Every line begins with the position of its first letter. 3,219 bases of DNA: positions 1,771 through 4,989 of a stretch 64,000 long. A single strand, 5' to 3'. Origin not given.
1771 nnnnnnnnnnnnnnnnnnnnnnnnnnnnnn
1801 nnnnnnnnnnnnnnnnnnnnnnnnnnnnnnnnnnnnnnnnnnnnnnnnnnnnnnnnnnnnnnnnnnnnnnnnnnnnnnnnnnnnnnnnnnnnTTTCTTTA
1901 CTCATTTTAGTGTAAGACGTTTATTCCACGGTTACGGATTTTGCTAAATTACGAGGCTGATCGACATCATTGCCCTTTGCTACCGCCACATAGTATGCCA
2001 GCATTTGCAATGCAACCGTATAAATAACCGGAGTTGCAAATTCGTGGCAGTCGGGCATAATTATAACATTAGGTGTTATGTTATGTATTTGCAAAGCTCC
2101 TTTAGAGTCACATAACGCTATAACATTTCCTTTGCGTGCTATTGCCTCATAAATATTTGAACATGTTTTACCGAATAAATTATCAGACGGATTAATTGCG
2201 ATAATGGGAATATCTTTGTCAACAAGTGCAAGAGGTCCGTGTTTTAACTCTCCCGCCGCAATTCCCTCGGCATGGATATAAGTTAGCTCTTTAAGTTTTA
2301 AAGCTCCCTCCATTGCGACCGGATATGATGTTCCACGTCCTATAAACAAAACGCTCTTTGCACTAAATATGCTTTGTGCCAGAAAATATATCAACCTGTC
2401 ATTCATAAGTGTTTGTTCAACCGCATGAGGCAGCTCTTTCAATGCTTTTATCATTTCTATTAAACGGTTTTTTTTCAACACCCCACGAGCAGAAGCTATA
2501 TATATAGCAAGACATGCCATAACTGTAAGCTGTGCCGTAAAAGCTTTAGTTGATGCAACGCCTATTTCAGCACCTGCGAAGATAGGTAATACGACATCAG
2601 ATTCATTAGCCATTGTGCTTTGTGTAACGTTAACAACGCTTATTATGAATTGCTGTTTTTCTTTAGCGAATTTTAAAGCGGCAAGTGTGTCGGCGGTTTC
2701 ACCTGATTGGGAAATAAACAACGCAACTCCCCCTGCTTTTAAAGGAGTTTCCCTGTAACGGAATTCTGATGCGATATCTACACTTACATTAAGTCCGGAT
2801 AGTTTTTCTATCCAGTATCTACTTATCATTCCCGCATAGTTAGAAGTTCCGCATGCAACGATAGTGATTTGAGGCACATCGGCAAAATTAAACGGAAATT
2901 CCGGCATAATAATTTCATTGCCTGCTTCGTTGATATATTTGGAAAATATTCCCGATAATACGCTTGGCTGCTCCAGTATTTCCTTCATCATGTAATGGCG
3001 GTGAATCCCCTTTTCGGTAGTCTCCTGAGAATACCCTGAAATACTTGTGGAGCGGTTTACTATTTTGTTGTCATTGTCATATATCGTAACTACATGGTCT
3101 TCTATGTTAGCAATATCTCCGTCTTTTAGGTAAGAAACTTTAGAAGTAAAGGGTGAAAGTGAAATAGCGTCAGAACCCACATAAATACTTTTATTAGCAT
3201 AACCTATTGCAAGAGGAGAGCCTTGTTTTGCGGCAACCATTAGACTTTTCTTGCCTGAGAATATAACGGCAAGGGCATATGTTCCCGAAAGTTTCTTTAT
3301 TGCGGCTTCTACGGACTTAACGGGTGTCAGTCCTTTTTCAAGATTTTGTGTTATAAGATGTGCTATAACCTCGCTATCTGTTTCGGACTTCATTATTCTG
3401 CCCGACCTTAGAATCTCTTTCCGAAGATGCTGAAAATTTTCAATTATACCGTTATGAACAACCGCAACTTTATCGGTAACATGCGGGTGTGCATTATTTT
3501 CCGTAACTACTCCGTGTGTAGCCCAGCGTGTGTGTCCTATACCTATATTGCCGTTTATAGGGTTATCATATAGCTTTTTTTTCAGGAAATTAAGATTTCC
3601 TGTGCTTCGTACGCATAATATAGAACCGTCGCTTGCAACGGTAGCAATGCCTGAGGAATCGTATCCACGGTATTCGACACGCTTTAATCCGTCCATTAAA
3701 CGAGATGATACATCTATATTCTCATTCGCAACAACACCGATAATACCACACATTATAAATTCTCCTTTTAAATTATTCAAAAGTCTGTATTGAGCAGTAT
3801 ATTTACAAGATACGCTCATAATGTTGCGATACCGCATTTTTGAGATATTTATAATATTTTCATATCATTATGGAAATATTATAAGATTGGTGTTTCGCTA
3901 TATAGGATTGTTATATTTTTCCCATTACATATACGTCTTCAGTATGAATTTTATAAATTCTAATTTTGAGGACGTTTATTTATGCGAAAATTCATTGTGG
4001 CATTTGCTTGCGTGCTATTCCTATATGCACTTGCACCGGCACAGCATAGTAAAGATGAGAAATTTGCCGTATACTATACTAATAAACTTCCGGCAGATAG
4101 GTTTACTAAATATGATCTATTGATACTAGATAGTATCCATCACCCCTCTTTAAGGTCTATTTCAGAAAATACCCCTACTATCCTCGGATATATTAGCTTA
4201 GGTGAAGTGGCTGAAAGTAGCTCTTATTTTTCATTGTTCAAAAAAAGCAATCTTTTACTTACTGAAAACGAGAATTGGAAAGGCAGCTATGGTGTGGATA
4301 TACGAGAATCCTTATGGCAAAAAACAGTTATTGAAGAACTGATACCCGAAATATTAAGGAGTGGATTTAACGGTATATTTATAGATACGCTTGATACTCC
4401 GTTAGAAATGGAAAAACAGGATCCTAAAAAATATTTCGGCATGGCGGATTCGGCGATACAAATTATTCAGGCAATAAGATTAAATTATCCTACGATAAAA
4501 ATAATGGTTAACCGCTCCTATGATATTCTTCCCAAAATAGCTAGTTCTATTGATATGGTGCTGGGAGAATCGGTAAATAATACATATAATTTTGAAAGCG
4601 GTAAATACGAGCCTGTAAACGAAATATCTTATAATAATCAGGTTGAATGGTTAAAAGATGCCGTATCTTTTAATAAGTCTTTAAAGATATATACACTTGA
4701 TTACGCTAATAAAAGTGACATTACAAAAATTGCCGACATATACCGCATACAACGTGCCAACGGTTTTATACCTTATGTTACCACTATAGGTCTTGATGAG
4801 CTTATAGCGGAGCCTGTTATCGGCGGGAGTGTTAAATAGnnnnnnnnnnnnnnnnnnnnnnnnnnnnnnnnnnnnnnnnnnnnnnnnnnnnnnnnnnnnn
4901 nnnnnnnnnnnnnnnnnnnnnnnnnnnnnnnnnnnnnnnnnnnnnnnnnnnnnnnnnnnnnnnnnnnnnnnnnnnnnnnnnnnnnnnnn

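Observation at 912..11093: Split PelA/PelB-like exopolysaccharide modification-export operon with a divergent glmS-epimerase pair and no synthase in view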

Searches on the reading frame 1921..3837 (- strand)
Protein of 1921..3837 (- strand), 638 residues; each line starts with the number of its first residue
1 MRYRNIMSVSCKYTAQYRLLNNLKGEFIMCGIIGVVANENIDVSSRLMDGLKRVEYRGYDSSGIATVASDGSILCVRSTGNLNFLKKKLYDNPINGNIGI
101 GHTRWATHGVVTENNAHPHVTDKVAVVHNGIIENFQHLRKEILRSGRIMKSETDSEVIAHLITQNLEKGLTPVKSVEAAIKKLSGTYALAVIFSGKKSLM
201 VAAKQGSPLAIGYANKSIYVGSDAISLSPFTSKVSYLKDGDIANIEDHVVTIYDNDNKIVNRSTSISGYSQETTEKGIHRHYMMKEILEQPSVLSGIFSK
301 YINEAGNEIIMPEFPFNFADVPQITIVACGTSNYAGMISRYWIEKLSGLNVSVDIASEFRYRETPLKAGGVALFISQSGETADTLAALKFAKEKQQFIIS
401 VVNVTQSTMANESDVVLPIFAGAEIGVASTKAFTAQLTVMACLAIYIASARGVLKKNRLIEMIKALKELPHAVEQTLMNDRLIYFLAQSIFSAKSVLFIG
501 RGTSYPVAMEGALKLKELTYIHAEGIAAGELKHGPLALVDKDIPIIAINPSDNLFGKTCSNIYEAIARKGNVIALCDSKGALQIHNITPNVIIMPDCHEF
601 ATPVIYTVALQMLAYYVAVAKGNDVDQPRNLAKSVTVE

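Call 3: search_protein_families(library=pfam, proteins=[window:1921-3837:-], max_evalue=0.01)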
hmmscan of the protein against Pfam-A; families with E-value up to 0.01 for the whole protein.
window:1921-3837:- (638 aa): 4 families
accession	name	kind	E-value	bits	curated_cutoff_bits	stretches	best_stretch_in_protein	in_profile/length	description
PF01380.27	SIS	-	7.3e-52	175.1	25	2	319-445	3-130/131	SIS domain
PF13522.11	GATase_6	-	3.3e-19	69.6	27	1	95-223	9-130/130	Glutamine amidotransferase domain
PF13537.11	GATase_7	-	1.2e-14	54.9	25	1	104-225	3-119/123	Glutamine amidotransferase domain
PF13230.11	GATase_4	-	8e-05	22.1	23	1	87-171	62-146/272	Glutamine amidotransferases class-II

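Call 4: search_protein_families(library=ncbifam, proteins=[window:1921-3837:-], max_evalue=0.01)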
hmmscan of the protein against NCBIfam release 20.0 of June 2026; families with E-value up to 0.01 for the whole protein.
window:1921-3837:- (638 aa): 26 families (the best 25 are shown)
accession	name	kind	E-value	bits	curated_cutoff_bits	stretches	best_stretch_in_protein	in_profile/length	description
NF001484.0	PRK00331.1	subfamily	1.3e-226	753.7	381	1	29-638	1-601/601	isomerizing glutamine--fructose-6-phosphate transaminase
TIGR01135.1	glmS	equivalog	5.2e-223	741.9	418.05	1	30-638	1-607/607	glutamine--fructose-6-phosphate transaminase (isomerizing)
NF046059.1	NagB_SO3506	equivalog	7.2e-40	137.3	430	1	324-633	41-325/330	glucosamine-6-phosphate deaminase NagB-II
TIGR01134.1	purF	equivalog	9.9e-27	94.4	350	1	30-247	1-219/432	amidophosphoribosyltransferase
NF041128.1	glucosaP_deam_GlmD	equivalog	3.9e-24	85.5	580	1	323-635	33-321/323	glucosamine-6-phosphate deaminase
TIGR01536.1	asn_synth_AEB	equivalog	2.8e-15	56.3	267.1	1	30-248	1-187/517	asparagine synthase (glutamine-hydrolyzing)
NF006949.0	PRK09431.1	equivalog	1.9e-12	46.5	499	1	97-259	43-197/554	asparagine synthase B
NF008481.0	PRK11382.1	equivalog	1.2e-10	41.1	430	1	320-630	43-333/340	fructoselysine 6-phosphate deglycase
TIGR02815.1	agaS_fam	subfamily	3.8e-10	39.3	529.2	1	283-629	5-355/372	putative sugar isomerase, AgaS family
NF040776.2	AlsR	equivalog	2.6e-08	33.1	400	1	366-451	174-260/279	transcriptional repressor AlsR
TIGR03104.1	trio_amidotrans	equivalog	6.1e-08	31.3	570.1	1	95-202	40-138/589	N-acetylglutaminylglutamine amidotransferase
TIGR03442.1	TIGR03442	equivalog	3.9e-07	29.7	218.65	1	100-220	86-210/251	ergothioneine biosynthesis protein EgtC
TIGR03108.1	eps_aminotran_1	hypoth_equivalog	5.7e-07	28.6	816.9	1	96-212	42-150/628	XrtA/PEP-CTERM system amidotransferase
NF003915.0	PRK05441.1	subfamily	9.5e-07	28.1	168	1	366-465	129-230/300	N-acetylmuramic acid 6-phosphate etherase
NF008141.0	PRK10892.1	equivalog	1e-06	28.3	505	1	371-456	99-187/328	arabinose-5-phosphate isomerase KdsD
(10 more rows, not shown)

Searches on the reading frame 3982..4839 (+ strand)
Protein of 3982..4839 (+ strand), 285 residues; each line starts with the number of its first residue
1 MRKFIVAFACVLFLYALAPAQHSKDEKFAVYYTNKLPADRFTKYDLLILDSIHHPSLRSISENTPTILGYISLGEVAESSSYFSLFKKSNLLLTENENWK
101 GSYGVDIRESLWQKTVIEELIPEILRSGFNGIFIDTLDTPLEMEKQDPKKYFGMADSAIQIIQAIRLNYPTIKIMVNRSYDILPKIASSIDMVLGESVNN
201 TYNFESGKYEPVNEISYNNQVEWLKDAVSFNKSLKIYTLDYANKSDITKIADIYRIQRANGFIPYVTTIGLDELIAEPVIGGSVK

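Call 3: search_protein_families(library=pfam, proteins=[window:3982-4839:+], max_evalue=0.01)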
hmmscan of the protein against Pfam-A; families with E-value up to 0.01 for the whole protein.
window:3982-4839:+ (285 aa): 2 families
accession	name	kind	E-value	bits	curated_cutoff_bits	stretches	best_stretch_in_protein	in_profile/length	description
PF03537.19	Glyco_hydro_114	-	1.5e-17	64.1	27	1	38-272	14-228/231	Glycoside-hydrolase family GH114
PF14470.12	bPH_3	-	0.0012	19.7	23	1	198-254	39-93/95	Bacterial PH domain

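Call 4: search_protein_families(library=ncbifam, proteins=[window:3982-4839:+], max_evalue=0.01)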
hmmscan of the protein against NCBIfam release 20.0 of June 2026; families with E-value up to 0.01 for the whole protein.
window:3982-4839:+ (285 aa): 1 family
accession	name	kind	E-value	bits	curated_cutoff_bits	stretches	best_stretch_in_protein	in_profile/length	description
TIGR01370.1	TIGR01370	hypoth_equivalog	6.2e-15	55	181.25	1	66-274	96-310/315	MJ1477/TM1410 family putative glycoside hydrolase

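Call 17: search_solved_structures(query=window:3982-4839:+, max_evalue=1, show_alignments=2)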
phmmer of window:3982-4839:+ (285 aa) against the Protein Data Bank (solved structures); distinct sequences matched with E-value up to 1: 7.
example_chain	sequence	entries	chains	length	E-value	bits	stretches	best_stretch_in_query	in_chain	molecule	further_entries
5tcb_A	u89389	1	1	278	1.2e-15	61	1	27-274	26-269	PelA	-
5tsy_A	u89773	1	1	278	8e-15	58.3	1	27-274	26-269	PelA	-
9cgy_A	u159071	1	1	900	7.2e-14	55.2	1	27-274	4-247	PelA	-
9ep5_A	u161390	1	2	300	4.9e-06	29.5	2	236-274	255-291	Glycoside-hydrolase family GH114 TIM-barrel domain-containing protein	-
9euz_A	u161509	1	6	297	5.2e-06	29.4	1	68-273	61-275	Uncharacterized protein TM_1410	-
2aam_A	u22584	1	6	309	5.8e-06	29.2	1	68-273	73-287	Hypothetical protein TM1410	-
9eux_G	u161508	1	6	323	6.7e-06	29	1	68-273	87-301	Uncharacterized protein TM_1410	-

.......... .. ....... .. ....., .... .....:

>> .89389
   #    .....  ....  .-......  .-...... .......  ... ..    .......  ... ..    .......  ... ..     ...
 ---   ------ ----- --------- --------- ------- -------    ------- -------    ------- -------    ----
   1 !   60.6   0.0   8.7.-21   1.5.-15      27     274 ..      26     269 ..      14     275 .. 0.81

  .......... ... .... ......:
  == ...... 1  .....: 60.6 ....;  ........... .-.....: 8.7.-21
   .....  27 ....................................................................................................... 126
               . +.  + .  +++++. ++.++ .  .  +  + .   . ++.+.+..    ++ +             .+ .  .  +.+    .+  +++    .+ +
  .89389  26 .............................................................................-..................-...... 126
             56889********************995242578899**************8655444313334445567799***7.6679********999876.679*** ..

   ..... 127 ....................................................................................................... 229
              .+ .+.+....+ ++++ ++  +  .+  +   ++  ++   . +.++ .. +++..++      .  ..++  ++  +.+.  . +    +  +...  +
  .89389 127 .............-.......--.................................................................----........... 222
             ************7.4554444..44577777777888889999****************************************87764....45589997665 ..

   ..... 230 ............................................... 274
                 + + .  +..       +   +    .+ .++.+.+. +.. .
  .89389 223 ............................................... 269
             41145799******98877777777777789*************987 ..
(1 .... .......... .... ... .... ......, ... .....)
